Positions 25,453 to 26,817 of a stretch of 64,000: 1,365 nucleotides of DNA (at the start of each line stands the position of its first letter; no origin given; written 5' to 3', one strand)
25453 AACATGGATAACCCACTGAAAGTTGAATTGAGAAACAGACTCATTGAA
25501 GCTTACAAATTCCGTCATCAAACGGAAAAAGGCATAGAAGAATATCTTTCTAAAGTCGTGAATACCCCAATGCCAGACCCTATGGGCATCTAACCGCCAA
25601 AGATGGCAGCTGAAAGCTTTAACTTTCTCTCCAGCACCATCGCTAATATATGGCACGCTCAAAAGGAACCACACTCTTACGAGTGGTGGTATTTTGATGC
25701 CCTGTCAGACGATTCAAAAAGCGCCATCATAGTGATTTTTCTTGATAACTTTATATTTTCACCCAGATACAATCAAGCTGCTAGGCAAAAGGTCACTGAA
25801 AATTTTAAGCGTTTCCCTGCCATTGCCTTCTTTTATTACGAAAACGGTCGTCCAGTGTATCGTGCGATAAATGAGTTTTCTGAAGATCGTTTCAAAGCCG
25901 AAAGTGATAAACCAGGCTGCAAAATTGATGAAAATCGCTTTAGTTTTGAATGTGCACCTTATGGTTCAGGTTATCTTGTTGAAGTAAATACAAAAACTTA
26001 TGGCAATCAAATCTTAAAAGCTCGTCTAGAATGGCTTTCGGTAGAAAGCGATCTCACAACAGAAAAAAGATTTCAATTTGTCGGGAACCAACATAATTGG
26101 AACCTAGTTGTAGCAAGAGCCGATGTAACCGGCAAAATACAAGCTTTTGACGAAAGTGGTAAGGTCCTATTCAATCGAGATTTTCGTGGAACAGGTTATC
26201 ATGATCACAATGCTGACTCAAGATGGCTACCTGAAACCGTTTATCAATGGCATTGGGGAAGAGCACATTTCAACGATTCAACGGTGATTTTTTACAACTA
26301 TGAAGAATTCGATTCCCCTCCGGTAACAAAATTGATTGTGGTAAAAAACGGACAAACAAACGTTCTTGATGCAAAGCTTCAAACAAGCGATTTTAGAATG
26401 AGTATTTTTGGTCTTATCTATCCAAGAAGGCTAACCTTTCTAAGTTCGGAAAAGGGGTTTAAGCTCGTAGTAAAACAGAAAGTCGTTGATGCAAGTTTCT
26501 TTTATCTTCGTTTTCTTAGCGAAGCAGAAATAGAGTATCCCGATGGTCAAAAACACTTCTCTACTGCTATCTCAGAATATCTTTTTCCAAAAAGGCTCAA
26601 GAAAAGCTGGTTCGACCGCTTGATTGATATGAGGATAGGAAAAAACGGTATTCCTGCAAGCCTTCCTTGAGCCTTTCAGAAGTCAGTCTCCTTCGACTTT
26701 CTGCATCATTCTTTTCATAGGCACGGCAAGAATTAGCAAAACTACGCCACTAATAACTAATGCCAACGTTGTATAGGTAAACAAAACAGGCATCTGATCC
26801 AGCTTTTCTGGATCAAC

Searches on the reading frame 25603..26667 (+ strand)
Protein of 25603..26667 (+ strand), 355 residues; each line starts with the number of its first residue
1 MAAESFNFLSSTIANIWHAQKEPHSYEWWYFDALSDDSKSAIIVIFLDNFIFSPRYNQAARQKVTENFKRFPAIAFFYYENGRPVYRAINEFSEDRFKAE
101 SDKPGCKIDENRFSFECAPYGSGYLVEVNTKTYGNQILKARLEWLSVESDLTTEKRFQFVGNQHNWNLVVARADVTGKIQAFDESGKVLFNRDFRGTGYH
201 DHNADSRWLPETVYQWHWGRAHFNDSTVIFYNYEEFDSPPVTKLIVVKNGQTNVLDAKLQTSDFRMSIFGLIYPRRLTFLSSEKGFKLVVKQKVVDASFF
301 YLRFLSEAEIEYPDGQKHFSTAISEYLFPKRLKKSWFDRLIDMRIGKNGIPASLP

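Call 12: search_protein_families(library=pfam, proteins=[window:25603-26667:+], max_evalue=0.001)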
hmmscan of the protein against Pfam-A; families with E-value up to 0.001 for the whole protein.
window:25603-26667:+ (355 aa): 1 family
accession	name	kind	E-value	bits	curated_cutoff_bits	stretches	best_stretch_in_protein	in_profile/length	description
PF24137.2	DA_N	-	1.7e-07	31.5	27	1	16-49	33-66/219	Diels-Alderase N-terminal domain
